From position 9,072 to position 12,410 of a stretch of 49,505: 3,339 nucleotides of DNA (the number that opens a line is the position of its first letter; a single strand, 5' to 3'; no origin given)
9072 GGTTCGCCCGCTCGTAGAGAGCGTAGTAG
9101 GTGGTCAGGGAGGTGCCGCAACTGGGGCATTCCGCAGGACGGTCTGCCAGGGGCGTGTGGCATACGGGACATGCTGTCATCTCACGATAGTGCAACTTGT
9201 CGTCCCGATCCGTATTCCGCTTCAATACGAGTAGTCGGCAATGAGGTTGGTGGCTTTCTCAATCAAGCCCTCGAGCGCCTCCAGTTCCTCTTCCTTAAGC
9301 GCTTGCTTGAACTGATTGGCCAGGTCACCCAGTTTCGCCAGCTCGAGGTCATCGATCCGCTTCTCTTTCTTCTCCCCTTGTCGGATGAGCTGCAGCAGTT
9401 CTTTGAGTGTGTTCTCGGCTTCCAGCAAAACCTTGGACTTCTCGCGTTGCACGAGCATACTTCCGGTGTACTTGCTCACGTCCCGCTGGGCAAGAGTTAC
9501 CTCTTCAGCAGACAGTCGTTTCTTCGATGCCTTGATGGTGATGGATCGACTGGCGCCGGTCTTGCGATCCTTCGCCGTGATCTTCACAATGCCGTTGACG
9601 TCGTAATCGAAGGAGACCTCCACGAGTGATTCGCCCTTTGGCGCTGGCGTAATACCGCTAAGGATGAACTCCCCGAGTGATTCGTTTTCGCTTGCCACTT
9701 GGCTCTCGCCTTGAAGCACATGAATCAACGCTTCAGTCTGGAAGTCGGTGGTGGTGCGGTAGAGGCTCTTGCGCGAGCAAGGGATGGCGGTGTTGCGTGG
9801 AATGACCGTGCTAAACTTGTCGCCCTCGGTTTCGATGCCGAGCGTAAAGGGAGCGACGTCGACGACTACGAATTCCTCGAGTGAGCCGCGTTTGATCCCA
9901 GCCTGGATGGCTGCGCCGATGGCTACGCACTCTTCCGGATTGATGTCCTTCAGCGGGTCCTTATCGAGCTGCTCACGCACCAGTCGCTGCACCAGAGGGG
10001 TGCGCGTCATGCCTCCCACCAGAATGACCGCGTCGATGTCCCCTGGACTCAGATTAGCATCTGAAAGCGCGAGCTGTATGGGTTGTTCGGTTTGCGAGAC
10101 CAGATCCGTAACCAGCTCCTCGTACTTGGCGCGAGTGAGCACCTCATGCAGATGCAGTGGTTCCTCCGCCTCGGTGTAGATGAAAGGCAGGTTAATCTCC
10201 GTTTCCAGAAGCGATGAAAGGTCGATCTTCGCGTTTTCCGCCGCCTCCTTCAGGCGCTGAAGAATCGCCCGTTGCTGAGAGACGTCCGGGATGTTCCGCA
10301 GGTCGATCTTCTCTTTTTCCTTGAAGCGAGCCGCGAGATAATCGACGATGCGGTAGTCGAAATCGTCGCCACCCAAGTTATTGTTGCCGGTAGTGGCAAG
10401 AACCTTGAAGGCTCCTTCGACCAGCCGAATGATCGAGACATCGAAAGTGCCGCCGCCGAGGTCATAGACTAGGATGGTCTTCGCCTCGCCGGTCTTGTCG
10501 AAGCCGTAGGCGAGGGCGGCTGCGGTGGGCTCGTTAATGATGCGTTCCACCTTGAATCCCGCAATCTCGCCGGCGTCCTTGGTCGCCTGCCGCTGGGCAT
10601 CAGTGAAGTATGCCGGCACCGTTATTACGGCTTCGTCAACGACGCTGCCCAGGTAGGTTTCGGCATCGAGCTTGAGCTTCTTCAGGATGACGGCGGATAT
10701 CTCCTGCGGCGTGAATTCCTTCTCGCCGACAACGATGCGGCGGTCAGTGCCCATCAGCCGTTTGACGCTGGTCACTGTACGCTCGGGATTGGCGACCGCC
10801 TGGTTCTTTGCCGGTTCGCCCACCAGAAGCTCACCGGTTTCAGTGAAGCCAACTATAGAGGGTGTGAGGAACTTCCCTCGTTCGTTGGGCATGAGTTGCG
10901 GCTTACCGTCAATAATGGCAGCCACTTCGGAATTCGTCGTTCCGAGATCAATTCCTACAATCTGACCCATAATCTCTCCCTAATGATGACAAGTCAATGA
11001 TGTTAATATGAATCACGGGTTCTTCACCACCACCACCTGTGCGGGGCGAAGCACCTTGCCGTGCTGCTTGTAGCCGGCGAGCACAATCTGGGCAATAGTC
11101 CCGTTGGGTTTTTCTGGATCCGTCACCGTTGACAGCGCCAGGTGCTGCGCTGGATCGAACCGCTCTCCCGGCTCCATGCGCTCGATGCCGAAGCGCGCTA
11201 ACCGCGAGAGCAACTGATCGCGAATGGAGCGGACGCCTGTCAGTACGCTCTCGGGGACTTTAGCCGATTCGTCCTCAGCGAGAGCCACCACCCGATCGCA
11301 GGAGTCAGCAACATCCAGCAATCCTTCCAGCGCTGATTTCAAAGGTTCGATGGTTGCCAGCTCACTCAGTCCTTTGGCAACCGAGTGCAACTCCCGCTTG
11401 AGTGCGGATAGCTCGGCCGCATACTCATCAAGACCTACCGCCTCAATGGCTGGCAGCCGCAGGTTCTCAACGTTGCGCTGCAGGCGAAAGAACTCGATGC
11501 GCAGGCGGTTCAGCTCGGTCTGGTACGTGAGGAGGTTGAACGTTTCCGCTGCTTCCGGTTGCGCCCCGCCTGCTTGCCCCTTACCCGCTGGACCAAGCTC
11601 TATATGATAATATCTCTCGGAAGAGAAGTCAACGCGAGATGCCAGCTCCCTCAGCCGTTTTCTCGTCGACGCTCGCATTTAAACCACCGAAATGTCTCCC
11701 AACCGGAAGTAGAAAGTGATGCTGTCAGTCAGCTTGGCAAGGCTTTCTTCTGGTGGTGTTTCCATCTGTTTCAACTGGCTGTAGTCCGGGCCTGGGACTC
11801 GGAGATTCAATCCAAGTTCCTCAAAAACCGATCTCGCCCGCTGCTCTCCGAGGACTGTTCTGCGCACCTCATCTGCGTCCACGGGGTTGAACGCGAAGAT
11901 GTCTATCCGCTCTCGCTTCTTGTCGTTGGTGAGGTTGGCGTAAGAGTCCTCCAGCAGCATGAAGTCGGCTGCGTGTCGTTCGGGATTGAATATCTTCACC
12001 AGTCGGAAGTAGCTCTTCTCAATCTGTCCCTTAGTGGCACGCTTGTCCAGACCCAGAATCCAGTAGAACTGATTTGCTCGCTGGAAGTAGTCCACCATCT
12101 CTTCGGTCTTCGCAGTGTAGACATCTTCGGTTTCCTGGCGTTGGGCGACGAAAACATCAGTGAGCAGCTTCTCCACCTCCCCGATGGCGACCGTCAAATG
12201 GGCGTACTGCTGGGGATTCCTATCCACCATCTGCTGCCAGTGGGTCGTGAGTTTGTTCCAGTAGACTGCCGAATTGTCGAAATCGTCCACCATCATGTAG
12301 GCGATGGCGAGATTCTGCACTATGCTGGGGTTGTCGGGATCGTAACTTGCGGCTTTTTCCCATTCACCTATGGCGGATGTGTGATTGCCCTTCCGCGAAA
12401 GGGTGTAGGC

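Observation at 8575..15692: Self-contained non-canonical Hsp70 module: giant TPR/J-like protein, GrpE-like, short Hsp70, zinc-ribbon/TPR protein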

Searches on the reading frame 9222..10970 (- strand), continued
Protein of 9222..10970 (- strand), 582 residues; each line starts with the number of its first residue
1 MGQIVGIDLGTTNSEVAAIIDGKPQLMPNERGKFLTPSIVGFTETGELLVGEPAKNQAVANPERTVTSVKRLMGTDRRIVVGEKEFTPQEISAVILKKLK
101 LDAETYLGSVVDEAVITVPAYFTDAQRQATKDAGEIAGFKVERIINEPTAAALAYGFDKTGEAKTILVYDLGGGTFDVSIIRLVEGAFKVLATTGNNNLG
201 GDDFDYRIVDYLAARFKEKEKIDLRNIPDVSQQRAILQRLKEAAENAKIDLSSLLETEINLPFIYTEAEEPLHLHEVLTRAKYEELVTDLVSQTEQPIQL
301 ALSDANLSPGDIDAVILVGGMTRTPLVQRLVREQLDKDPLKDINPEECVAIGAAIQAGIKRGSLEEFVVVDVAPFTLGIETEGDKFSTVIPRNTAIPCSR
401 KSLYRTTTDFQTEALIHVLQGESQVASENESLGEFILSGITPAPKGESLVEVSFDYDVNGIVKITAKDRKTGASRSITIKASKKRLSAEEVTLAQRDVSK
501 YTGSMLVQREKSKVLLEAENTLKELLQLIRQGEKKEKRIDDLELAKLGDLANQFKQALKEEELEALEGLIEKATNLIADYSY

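Call 34: list_cluster_members(proteins=[P0111, P0132, P0123, P0102, P0074, P0083, P0085, P0089, P0078, P0115])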
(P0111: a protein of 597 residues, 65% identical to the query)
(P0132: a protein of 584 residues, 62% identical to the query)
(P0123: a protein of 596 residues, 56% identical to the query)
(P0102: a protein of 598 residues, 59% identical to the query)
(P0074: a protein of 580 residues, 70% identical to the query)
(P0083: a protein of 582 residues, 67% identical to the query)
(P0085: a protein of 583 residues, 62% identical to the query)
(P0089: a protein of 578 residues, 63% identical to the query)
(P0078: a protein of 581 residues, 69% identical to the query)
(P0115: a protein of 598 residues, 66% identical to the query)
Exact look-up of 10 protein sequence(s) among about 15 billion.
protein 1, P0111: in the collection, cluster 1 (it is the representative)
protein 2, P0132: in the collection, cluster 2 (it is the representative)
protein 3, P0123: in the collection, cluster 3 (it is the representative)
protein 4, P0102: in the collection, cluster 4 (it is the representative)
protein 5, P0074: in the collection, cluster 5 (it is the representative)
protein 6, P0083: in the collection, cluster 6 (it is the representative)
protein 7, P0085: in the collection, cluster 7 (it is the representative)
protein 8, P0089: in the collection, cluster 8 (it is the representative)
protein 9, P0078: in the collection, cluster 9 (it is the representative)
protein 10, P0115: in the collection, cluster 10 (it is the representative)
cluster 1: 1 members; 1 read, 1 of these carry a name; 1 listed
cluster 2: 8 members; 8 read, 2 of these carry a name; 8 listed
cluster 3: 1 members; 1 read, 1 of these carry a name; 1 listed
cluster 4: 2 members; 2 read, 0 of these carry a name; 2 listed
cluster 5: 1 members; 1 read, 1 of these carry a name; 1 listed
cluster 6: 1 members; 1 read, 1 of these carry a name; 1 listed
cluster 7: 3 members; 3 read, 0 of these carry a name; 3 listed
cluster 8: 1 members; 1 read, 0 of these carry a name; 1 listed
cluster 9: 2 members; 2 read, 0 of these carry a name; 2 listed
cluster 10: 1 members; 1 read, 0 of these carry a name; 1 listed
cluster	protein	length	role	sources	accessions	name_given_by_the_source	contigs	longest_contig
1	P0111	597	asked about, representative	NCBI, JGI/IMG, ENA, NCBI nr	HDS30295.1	MAG TPA: molecular chaperone DnaK [Firmicutes bacterium] | molecular chaperone DnaK [Bacillota bacterium]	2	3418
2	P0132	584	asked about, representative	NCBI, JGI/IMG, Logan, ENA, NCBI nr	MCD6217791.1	Hsp70 family protein [bacterium]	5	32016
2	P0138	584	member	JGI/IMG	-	molecular chaperone DnaK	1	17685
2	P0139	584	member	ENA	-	-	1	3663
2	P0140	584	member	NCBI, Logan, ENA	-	-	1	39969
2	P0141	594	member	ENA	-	-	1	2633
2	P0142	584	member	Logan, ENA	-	-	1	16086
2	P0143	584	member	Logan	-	-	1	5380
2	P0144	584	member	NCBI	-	-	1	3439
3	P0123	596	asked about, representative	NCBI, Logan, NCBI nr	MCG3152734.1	MAG: Chaperone protein DnaK [bacterium] | Chaperone protein DnaK [bacterium]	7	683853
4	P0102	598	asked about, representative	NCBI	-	-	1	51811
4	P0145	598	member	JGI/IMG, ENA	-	-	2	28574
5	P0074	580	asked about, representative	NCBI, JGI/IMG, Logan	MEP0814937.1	MAG: molecular chaperone DnaK [bacterium] | molecular chaperone DnaK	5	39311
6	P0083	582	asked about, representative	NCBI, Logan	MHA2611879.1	MAG: molecular chaperone DnaK [bacterium JZ-2024 1]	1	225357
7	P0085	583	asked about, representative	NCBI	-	-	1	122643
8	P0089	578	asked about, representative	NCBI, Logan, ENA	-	-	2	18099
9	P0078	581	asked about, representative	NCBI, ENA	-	-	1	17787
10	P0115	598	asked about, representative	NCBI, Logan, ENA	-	-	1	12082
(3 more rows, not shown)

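Call 100: find_encoding_contigs(protein=P0137, flank=10000, max_places=1)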
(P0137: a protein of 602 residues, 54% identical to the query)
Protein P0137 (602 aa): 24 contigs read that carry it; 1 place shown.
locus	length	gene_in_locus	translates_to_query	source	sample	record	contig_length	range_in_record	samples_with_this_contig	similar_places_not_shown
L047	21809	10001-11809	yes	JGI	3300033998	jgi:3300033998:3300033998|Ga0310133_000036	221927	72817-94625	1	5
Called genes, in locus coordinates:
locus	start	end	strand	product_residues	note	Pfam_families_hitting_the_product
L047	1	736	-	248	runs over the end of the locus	PF00520:Ion_trans, PF07885:Ion_trans_2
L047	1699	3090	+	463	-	PF01943:Polysacc_synt, PF01554:MatE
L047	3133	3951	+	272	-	-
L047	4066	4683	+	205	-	PF01467:CTP_transf_like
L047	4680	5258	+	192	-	PF01966:HD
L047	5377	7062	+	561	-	PF00009:GTP_EFTU, PF03144:GTP_EFTU_D2, PF00679:EFG_C, PF06421:LepA_C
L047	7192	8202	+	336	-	PF04055:Radical_SAM, PF06969:HemN_C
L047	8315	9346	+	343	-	PF01628:HrcA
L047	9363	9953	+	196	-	PF01025:GrpE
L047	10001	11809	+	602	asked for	PF00012:HSP70, PF06723:MreB_Mbl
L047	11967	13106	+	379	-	PF00226:DnaJ, PF01556:DnaJ_C, PF00684:DnaJ_CXXCXGXG, PF17302:DUF5351 (faint), PF27439:DnaJ_C_2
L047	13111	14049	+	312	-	PF06325:PrmA, PF05175:MTS, PF03602:Cons_hypoth95 (weak), PF12847:Methyltransf_18 (weak), PF02475:TRM5-TYW2_MTfase, PF13847:Methyltransf_31, PF08241:Methyltransf_11 (weak), PF13649:Methyltransf_25, +1 more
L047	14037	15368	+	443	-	PF00919:UPF0004, PF04055:Radical_SAM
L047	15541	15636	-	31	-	-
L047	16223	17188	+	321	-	PF01261:AP_endonuc_2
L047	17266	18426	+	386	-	PF01408:GFO_IDH_MocA, PF02894:GFO_IDH_MocA_C, PF22685:Gal80p_C-like (weak), PF22725:GFO_IDH_MocA_C3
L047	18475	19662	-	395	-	PF01113:DapB_N, PF05173:DapB_C, PF22468:ACT_9, PF01842:ACT (weak), PF13840:ACT_7, PF22468:ACT_9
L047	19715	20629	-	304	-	PF00701:DHDPS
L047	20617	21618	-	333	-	PF01118:Semialdhyde_dh, PF02774:Semialdhyde_dhC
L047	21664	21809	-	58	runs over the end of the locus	-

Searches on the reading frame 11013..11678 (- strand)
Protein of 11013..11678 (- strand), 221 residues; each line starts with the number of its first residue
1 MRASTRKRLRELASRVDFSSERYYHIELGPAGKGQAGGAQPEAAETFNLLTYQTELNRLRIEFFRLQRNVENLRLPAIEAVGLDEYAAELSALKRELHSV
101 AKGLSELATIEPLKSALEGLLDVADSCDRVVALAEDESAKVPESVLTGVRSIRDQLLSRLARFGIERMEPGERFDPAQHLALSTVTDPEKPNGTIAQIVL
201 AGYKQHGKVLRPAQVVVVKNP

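Call 7: search_protein_families(library=pfam, proteins=[window:11013-11678:-], max_evalue=0.1)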
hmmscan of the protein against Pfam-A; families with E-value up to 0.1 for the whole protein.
window:11013-11678:- (221 aa): 1 family
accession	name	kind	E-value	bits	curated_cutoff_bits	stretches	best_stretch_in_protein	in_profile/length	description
PF01025.24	GrpE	-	5.4e-29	101.4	25.8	1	103-219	50-165/165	GrpE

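Call 8: search_protein_families(library=ncbifam, proteins=[window:11013-11678:-], max_evalue=0.1)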
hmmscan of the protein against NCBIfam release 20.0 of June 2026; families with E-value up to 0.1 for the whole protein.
window:11013-11678:- (221 aa): 26 families (the best 25 are shown)
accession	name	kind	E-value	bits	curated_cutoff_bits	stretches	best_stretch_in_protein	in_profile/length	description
NF010747.0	PRK14149.1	equivalog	3.4e-18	65.9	176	1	119-220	91-190/191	nucleotide exchange factor GrpE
NF010750.0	PRK14153.1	equivalog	1.2e-17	64.1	194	1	118-221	87-189/194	nucleotide exchange factor GrpE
NF010739.0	PRK14141.1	equivalog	1.8e-16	60.4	192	1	120-219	89-193/211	nucleotide exchange factor GrpE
NF010748.0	PRK14150.1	equivalog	1.9e-15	56.9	152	1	118-219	95-196/198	nucleotide exchange factor GrpE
NF010737.0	PRK14139.1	equivalog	1.7e-14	54.1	164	1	118-219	89-186/188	nucleotide exchange factor GrpE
NF010749.0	PRK14151.1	equivalog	2.3e-14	53.4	231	1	117-221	73-177/188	nucleotide exchange factor GrpE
NF010738.0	PRK14140.1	equivalog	5.6e-14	52.3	137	1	115-217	88-189/191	nucleotide exchange factor GrpE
NF010752.0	PRK14155.1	equivalog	1.3e-13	50.9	194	1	118-218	67-170/208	nucleotide exchange factor GrpE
NF010755.0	PRK14158.1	equivalog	5.7e-13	48.8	200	1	114-220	90-195/198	nucleotide exchange factor GrpE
NF010753.0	PRK14156.1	equivalog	7.8e-13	48.7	172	1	142-218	103-179/180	nucleotide exchange factor GrpE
NF010746.0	PRK14148.1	equivalog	1.6e-11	44.4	212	1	152-220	126-195/195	nucleotide exchange factor GrpE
NF010742.0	PRK14144.1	equivalog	1.6e-11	44.4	215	1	110-219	94-198/199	nucleotide exchange factor GrpE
NF010751.0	PRK14154.1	equivalog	5.9e-11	42.4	266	1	114-218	102-207/208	nucleotide exchange factor GrpE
NF010759.0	PRK14162.1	equivalog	6.3e-11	42.3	176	1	120-218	95-193/194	nucleotide exchange factor GrpE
NF010758.0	PRK14161.1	equivalog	8.6e-10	38.6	206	1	119-221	74-178/178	nucleotide exchange factor GrpE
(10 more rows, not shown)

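Call 10: search_protein_families(library=padloc, proteins=[window:11013-11678:-], max_evalue=0.01)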
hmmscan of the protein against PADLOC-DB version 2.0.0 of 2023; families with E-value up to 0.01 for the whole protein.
window:11013-11678:- (221 aa): 0 families

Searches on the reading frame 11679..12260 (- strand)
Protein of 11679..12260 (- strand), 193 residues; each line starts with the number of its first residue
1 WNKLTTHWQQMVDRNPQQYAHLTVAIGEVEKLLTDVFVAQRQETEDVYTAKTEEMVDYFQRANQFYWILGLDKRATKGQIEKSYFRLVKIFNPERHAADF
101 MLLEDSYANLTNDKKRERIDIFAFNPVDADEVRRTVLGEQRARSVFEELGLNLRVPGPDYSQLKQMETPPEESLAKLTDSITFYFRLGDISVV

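Call 28: search_solved_structures(query=window:11679-12260:-, max_evalue=1, show_alignments=3)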
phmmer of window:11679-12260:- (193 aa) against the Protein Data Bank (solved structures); distinct sequences matched with E-value up to 1: 30.
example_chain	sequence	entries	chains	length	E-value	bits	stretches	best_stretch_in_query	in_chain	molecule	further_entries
2dn9_A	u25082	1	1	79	6.8e-05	26.3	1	63-126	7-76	DnaJ homolog subfamily A member 3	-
2ctp_A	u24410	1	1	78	0.0001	25.7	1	63-126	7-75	DnaJ homolog subfamily B member 12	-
6iws_A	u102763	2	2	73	0.00028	24.3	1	63-122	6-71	DnaJ homolog subfamily A member 3, mitochondrial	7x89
2n04_A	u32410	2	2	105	0.00032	24.1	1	63-121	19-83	DnaJ homolog subfamily C member 5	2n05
2ctw_A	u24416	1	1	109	0.00044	23.6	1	63-121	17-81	DnaJ homolog subfamily C member 5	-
1bqz_A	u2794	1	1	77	0.00049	23.5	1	64-122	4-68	DNAJ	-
5nro_B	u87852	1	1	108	0.0011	22.4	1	63-123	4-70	Chaperone protein DnaJ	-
1bq0_A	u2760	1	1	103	0.0011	22.3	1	64-123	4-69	DNAJ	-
1xbl_A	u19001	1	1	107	0.0012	22.2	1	64-123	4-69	DNAJ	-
9dyv_A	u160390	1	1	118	0.0032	20.8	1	63-123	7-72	Chaperone protein DnaJ 2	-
4j7z_A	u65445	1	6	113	0.0041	20.5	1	64-123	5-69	Chaperone protein DnaJ 2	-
2m6y_A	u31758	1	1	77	0.0061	19.9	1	61-120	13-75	DnaJ homolog subfamily A member 1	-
2lo1_A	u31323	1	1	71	0.0065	19.8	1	63-120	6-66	DnaJ homolog subfamily A member 1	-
2cug_A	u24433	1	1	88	0.0066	19.8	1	66-126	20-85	mKIAA0962 protein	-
2ctr_A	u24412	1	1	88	0.0066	19.8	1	63-123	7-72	DnaJ homolog subfamily B member 9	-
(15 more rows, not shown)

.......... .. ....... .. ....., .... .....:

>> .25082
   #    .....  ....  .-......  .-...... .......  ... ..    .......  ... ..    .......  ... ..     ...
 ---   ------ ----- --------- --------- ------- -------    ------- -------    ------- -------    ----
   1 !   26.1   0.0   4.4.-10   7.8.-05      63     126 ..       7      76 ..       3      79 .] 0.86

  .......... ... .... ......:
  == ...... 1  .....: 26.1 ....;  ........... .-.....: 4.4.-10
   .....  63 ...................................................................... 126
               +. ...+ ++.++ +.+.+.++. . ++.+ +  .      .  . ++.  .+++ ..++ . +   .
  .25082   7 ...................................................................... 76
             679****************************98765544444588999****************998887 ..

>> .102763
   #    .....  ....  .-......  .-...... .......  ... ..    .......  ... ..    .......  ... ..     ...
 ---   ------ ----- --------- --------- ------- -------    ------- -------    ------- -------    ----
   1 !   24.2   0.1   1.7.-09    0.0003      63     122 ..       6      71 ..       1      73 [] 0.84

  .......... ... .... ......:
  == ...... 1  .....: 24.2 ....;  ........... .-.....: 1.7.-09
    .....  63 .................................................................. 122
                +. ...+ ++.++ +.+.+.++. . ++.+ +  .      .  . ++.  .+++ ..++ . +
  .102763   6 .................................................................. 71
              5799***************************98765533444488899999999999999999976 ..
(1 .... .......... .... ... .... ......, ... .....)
